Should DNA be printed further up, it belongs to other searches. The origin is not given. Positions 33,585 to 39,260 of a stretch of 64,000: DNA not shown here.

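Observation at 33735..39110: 1791-aa megaprotein fusing two GT-C glycosyltransferase modules with a beta-propeller inserted into the PMT module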

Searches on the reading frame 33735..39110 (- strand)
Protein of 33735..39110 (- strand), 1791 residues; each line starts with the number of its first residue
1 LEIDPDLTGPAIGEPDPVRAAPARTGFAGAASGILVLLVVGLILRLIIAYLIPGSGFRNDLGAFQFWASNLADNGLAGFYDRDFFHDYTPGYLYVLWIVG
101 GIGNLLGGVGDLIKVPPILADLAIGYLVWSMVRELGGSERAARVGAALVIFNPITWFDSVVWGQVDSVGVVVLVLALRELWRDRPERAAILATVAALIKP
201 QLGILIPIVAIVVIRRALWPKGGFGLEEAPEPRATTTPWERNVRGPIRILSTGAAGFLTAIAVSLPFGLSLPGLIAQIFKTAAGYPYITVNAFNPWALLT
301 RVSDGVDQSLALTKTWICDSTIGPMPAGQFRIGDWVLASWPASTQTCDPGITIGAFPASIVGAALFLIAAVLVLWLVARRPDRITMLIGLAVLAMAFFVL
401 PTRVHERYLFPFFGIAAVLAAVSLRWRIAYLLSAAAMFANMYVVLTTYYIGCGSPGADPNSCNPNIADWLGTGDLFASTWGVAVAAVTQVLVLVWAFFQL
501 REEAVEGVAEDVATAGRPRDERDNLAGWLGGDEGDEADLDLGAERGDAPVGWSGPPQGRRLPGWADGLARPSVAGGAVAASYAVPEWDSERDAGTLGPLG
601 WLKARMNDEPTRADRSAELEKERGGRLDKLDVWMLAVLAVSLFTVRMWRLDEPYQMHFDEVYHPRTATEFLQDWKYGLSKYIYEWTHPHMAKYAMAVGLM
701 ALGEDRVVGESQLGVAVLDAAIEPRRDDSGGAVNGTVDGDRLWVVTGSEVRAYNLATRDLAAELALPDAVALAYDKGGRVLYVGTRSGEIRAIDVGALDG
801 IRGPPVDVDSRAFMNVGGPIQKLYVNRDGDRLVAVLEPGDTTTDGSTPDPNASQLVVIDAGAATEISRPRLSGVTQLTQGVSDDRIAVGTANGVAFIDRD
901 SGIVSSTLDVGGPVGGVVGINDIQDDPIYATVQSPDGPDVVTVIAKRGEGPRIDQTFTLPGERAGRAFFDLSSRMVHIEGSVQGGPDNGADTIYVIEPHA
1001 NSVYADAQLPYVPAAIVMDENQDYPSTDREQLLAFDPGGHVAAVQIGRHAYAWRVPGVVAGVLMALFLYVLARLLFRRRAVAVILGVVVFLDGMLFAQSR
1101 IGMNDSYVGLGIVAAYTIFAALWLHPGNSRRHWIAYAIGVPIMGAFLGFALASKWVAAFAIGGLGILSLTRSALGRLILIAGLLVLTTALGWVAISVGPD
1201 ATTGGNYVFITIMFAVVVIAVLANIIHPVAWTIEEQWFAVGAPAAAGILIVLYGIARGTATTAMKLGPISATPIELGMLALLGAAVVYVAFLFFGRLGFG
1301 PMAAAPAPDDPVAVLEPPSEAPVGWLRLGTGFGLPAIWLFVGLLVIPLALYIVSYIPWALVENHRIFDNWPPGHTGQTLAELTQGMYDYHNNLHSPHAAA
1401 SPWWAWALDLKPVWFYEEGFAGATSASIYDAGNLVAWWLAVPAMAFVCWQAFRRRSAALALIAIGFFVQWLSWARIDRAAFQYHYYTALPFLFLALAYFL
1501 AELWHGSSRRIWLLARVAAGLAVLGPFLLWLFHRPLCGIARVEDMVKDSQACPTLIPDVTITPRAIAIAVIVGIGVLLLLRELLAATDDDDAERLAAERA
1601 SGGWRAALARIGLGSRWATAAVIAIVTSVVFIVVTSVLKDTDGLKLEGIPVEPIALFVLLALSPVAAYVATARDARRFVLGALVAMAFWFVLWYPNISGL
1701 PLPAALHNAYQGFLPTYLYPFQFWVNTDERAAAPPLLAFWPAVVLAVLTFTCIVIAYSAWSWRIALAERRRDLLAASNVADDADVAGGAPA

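Call 4: search_protein_families(library=pfam, proteins=[window:33735-39110:-], max_evalue=1)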
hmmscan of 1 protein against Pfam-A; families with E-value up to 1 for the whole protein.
window:33735-39110:- (1791 aa): 3 families
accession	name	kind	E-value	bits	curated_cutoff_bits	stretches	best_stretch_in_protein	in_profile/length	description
PF16192.10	PMT_4TMC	-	5.6e-12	46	32.4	1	1378-1537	4-183/202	C-terminal four TMM region of protein-O-mannosyltransferase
PF02366.24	PMT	-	1.9e-08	34.7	22.7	1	1051-1169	83-197/245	Dolichyl-phosphate-mannose-protein mannosyltransferase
PF13231.12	PMT_2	-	0.0031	18.2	26.1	1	95-215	6-132/160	Dolichyl-phosphate-mannose-protein mannosyltransferase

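Call 5: search_protein_families(library=ncbifam, proteins=[window:33735-39110:-], max_evalue=1)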
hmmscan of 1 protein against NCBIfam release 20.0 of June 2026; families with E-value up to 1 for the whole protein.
window:33735-39110:- (1791 aa): 1 family
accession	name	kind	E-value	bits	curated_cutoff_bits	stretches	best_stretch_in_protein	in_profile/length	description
NF058602.1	PrMnsylTfPmt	equivalog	8.3e-06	24.9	800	2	1344-1517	284-480/530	protein O-mannosyltransferase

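Call 7: find_homologous_proteins(query=window:33735-39110:-)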
Query window:33735-39110:- (1791 aa): 1466 proteins with E <= 0.001 among 8000 candidates; the best 120 are listed.
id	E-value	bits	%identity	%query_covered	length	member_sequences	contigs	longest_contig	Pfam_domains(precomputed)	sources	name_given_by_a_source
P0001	0.0e+0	3981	100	99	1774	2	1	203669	PF02366.25,PF16192.11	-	-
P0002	0.0e+0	3254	85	94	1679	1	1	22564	PF02366.25,PF16192.11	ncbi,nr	ncbi:MAG TPA: phospholipid carrier-dependent glycosyltransferase, partial [Candidatus Limnocylindral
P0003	0.0e+0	2992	74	99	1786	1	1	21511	PF02366.25,PF16192.11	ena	-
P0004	0.0e+0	2991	74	100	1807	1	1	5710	PF02366.25,PF16192.11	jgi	jgi:hypothetical protein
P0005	0.0e+0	2967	74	98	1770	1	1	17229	PF02366.25,PF16192.11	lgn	-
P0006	0.0e+0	2964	74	98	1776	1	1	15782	PF02366.25,PF16192.11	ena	-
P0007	0.0e+0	2939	73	99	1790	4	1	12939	PF02366.25,PF16192.11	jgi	jgi:Gpi18-like mannosyltransferase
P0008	0.0e+0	2900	73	97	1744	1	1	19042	PF02366.25,PF16192.11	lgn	-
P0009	0.0e+0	2879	72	100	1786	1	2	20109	PF02366.25,PF16192.11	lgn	-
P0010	0.0e+0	2860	72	99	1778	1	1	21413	PF02366.25,PF16192.11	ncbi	ncbi:MAG: phospholipid carrier-dependent glycosyltransferase [Candidatus Limnocylindrales bacterium]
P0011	0.0e+0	2851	72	99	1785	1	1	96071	PF02366.25,PF16192.11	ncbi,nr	ncbi:MAG: phospholipid carrier-dependent glycosyltransferase [Chloroflexi bacterium]|nr:phospholipid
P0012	0.0e+0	2812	71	99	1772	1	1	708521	PF02366.25,PF16192.11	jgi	jgi:C-terminal four TMM region of protein-O-mannosyltransferase/Dolichyl-phosphate-mannose-protein m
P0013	0.0e+0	2804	71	99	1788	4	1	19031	PF02366.25,PF16192.11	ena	-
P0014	0.0e+0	2797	71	99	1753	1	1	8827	PF02366.25,PF16192.11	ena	-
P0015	0.0e+0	2780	70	99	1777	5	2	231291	PF02366.25,PF16192.11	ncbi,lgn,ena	-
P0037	0.0e+0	2572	66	100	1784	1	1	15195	PF02366.25,PF16192.11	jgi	jgi:Gpi18-like mannosyltransferase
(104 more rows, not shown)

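Call 30: find_related_loci(query=window:33738-39110:-, collection=genome_contigs, flank=10000)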
Query window:33738-39110:- (1791 aa) in genome_contigs; peptide patterns used: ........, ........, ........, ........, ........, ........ (x = any residue, [..] = any of these).
72 stretches matched a pattern; 49 encode a relative of the query (tblastn E <= 1e-3); 47 distinct loci.
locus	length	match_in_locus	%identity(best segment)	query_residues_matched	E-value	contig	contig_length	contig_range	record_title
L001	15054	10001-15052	85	1-1686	0e+0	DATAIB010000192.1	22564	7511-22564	MAG TPA_asm: Candidatus Limnocylindrales bacterium isolate SMAG_U6872 k141_4043752, whole genome shotgun sequence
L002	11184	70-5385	83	1-1775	0e+0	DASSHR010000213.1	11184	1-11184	MAG TPA_asm: Candidatus Limnocylindrales bacterium isolate SMAG_U1066 k141_243390, whole genome shotgun sequence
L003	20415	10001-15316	70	1-1778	0e+0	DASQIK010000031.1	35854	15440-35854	MAG TPA_asm: Candidatus Dormiibacterota bacterium isolate SMAG_U11857 k141_741390, whole genome shotgun sequence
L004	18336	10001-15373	67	1-1778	0e+0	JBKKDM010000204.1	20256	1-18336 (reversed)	MAG: Candidatus Limnocylindrales bacterium isolate swi_bin.80 k127_2239844, whole genome shotgun sequence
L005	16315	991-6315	72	1-1776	0e+0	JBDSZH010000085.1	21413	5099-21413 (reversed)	MAG: Candidatus Limnocylindrales bacterium isolate cluster1_bin.81 k127_7589850, whole genome shotgun sequence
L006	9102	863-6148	57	1-1770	0e+0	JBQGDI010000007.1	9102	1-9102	MAG: Candidatus Limnocylindrales bacterium isolate FBaNitSoil1_24 FBaNitSoil1_contig7, whole genome shotgun sequence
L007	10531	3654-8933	66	1-1777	0e+0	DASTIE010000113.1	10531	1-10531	MAG TPA_asm: Candidatus Limnocylindrales bacterium isolate SMAG_U877 k141_1649464, whole genome shotgun sequence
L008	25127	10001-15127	54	7-1769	0e+0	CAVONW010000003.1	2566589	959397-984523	MAG: uncultured Chloroflexia bacterium isolate MFD09964.bin.1.240 genome assembly, contig: contig_8415, whole genome sho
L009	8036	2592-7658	54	7-1772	0e+0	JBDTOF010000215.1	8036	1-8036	MAG: Chloroflexota bacterium isolate cluster3_bin.168 NODE_44115_length_8036_cov_24.729483, whole genome shotgun sequenc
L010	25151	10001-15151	54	7-1769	0e+0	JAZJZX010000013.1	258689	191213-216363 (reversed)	MAG: Chloroflexota bacterium isolate ADI_H2L1_1_122_18_3-bin042_1 ADIH2L11_B042_1_000000000013, whole genome shotgun seq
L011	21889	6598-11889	67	1-1777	0e+0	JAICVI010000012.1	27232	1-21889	MAG: Chloroflexota bacterium isolate HEB_FP_1_bin.40 k141_1056089_length_27232_cov_12.3994, whole genome shotgun sequenc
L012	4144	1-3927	64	432-1772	0e+0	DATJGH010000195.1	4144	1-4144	MAG TPA_asm: Patescibacteria group bacterium isolate SMAG_U15481 k141_7054302, whole genome shotgun sequence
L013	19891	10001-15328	70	1-1783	0e+0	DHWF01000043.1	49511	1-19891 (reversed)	MAG TPA_asm: Chloroflexi bacterium UBA5189 UBA5189_contig_225, whole genome shotgun sequence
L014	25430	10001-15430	68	1-1789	0e+0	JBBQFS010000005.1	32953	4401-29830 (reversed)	MAG: Candidatus Limnocylindrales bacterium isolate Co_metawrap_1011 Cmw_1011_k141_16025162_length_32953_cov_17.0000, who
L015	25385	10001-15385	48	1-1764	0e+0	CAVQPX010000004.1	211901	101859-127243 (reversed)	MAG: uncultured Chloroflexia bacterium isolate MFD09964.bin.2.86 genome assembly, contig: contig_20408, whole genome sho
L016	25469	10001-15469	47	7-1784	0e+0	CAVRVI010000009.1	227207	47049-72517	MAG: uncultured Chloroflexia bacterium isolate MFD02242.bin.2.102 genome assembly, contig: contig_45129, whole genome sh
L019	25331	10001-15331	47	9-1784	0e+0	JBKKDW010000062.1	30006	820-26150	MAG: Candidatus Limnocylindrales bacterium isolate swi_bin.91 k127_11838534, whole genome shotgun sequence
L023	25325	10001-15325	47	7-1784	0e+0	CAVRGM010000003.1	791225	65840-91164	MAG: uncultured Chloroflexia bacterium isolate MFD05442.bin.1.287 genome assembly, contig: contig_28682, whole genome sh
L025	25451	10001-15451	47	7-1784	0e+0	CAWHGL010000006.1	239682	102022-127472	MAG: uncultured Chloroflexia bacterium isolate MFD00392.bin.2.284 genome assembly, contig: contig_66022, whole genome sh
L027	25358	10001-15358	46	7-1784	0e+0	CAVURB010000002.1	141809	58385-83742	MAG: uncultured Chloroflexia bacterium isolate MFD09730.bin.2.23 genome assembly, contig: contig_11240, whole genome sho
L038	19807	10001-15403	46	7-1784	0e+0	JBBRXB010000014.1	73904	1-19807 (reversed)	MAG: Candidatus Limnocylindrales bacterium isolate La4_metabat2.136 La4_metabat2.136_K_782223_L_73904_cov_23.6489, whole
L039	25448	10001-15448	41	7-1784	0e+0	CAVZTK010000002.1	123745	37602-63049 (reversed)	MAG: uncultured Chloroflexia bacterium isolate MFD06714.bin.2.119 genome assembly, contig: contig_105268, whole genome s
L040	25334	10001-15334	47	7-1784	0e+0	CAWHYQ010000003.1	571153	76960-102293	MAG: uncultured Chloroflexia bacterium isolate MFD02242.bin.2.222 genome assembly, contig: contig_3433, whole genome sho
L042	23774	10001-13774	54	584-1784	0e+0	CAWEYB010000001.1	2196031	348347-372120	MAG: uncultured Chloroflexia bacterium isolate MFD05513.bin.2.174 genome assembly, contig: contig_16543, whole genome sh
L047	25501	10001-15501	55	7-1784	3e-157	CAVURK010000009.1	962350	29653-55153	MAG: uncultured Chloroflexia bacterium isolate MFD05513.bin.2.235 genome assembly, contig: contig_7177, whole genome sho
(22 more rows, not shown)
